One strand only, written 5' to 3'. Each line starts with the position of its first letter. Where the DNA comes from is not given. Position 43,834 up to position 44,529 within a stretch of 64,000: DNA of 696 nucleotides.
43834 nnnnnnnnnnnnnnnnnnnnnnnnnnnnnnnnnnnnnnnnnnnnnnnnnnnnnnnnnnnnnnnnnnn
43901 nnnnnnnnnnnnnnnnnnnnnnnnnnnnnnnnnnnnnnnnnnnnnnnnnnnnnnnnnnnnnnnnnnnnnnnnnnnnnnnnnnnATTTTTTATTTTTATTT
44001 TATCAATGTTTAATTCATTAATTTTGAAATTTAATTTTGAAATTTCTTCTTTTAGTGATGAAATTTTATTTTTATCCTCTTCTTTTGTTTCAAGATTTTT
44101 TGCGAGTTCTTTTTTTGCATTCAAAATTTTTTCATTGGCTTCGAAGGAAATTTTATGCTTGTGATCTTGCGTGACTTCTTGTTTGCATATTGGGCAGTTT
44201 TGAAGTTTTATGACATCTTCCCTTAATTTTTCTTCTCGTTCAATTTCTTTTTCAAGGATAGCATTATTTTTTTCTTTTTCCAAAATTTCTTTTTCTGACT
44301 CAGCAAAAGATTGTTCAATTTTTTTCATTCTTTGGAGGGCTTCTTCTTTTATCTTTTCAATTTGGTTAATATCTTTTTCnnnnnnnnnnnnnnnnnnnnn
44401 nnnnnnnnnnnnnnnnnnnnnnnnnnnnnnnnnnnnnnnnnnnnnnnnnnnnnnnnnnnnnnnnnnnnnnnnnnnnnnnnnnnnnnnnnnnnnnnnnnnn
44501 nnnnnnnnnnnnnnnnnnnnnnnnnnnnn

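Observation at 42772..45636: SMC-type ATPase carrying a Rad50-style CxxC zinc hook exactly at its midpoint (no hinge)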

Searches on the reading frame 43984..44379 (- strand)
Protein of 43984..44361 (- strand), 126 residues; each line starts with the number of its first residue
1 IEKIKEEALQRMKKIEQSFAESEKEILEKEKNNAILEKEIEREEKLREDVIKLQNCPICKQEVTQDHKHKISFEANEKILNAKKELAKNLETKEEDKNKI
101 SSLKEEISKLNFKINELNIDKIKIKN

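Call 29: search_solved_structures(query=window:43984-44361:-, max_evalue=10, show_alignments=3)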
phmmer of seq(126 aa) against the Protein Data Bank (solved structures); distinct sequences matched with E-value up to 10: 5.
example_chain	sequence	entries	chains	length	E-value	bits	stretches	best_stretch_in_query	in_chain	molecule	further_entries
6zff_A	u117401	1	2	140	0.0041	20.6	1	2-111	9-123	DNA double-strand break repair Rad50 ATPase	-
1l8d_A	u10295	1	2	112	0.0045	20.5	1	20-111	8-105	DNA double-strand break repair rad50 ATPase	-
4yk1_A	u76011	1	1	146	0.0068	19.9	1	20-115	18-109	Bartonella effector protein (Bep) substrate of VirB T4SS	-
6p2i_A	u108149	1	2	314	0.31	14.6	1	44-90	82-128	Glycerate dehydrogenase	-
2k9m_A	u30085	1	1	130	0.32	14.6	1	22-104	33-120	RNA polymerase sigma factor RpoN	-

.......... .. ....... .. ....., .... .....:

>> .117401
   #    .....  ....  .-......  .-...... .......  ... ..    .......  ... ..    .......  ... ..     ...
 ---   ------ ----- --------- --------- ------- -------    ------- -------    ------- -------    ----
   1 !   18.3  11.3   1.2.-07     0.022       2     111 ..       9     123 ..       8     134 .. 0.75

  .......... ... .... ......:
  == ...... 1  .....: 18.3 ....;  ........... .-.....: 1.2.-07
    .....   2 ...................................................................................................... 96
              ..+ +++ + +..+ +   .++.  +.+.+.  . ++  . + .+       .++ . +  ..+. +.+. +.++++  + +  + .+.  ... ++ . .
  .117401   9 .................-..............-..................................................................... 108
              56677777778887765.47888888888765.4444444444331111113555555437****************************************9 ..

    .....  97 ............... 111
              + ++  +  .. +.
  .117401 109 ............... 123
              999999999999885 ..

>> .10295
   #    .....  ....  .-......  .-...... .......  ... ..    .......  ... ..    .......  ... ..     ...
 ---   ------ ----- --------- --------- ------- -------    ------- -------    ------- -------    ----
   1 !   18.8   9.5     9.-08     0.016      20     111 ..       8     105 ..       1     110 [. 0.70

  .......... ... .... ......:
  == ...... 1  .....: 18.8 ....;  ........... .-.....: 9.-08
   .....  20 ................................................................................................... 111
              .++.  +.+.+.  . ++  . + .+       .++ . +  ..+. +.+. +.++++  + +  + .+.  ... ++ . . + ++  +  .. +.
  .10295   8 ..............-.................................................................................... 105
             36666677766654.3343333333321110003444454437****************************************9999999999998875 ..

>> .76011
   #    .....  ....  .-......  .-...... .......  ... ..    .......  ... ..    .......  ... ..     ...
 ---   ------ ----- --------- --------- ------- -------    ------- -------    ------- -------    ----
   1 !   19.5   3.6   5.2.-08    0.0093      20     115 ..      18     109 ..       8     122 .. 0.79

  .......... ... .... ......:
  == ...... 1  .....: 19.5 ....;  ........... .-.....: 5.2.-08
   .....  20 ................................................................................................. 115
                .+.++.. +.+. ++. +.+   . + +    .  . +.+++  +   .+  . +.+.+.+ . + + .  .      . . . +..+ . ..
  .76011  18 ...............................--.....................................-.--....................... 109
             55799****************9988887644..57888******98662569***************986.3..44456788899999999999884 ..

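Call 74: predict_structure(alignment_id=A2)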
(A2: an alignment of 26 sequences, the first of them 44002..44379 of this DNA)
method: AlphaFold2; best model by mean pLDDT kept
length: 126 residues; sequences in the alignment: 26
mean_pLDDT: 91.1   pTM: 0.68
mean pLDDT of the five models: 91.1, 90.0, 89.9, 88.5, 88.0
residues with pLDDT >= 90: 95; 70-90: 28; 50-70: 3; < 50: 0
segments of 3 or more residues with pLDDT < 50: none
pLDDT, mean of each block of 10 residues (from residue 1): 80 92 94 94 95 91 89 90 95 94 94 92 79
secondary structure, 60 per line:
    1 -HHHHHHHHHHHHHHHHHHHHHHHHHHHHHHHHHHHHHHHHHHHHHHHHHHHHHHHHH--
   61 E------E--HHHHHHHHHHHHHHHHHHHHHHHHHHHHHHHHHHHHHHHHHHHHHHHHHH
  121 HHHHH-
elements in order: H2-58 H71-125

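Call 77: fold_search(model_id=the predicted structure, library=pdb)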
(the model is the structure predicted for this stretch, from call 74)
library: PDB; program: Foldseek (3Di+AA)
matches with E <= 10: 739; with E <= 0.001: 0
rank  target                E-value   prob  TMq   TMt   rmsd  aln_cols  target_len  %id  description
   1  1l8d_B                4.7e-03  1.00  0.70  0.86   2.2        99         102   23  Rad50 coiled-coil Zn hook (released 2002-08-28)
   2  1l8d_A                6.3e-03  1.00  0.43  0.48   5.8       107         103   25  Rad50 coiled-coil Zn hook (released 2002-08-28)
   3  5gox_A                3.1e-02  0.93  0.35  0.27  11.9       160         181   17  Eukaryotic Rad50 Functions as A Rod-shaped Dimer (released 2017-02-01)
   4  9fqr_E5               4.9e-02  0.99  0.51  0.43   5.6       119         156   19  96-nm repeat of axonemal doublet microtubules from bovine sperm (released 2025-03-26)
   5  8snb_8U               7.4e-02  1.00  0.81  0.85   3.6       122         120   13  atomic model of sea urchin sperm doublet microtubule (48-nm periodicity) (released 2023-06-28)
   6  9cpb_5L               7.9e-02  0.98  0.49  0.53   5.6       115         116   20  Atomic model of bovine Fallopian tube cilia doublet microtubule (48-nm periodicity) (released 2024-10-30)
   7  9cpc_3G               8.4e-02  1.00  0.80  0.74   3.8       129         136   15  Atomic model of porcine brain ventricles cilia doublet microtubule (48-nm periodicity) (released 2024-10-23)
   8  7rro_A0               9.4e-02  0.98  0.50  0.33   5.5       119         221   19  Structure of the 48-nm repeat doublet microtubule from bovine tracheal cilia (released 2021-10-27)
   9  6zff_B                1.0e-01  0.97  0.49  0.49   5.3       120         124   22  Pyrococcus furiosus Rad50 coiled coils in rod configuration (released 2020-07-08)
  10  9fqr_C5               1.2e-01  1.00  0.75  0.59   5.1       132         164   18  96-nm repeat of axonemal doublet microtubules from bovine sperm (released 2025-03-26)
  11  6zvr_CB               1.3e-01  1.00  0.74  0.45   2.5       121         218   15  C11 symmetry: Bacterial Vipp1 and PspA are members of the ancient ESCRT-III membrane-remodeling superfamily. (released 2021-08-04)
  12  8qhx                  1.4e-01  0.98  0.57  0.41   4.3       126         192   13  280A Vipp1 H1-6 helical tubes in the presence of EPL (released 2024-09-18)
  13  8otz_Cp               1.4e-01  0.96  0.51  0.34   5.6       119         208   19  48-nm repeat of the native axonemal doublet microtubule from bovine sperm (released 2023-11-22)
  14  8to0_I                1.4e-01  0.96  0.50  0.32   5.6       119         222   18  48-nm repeating structure of doublets from mouse sperm flagella (released 2023-11-01)
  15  8i7o_B8               1.5e-01  1.00  0.77  0.56   3.7       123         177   11  In situ structure of axonemal doublet microtubules in mouse sperm with 16-nm repeat (released 2023-10-11)
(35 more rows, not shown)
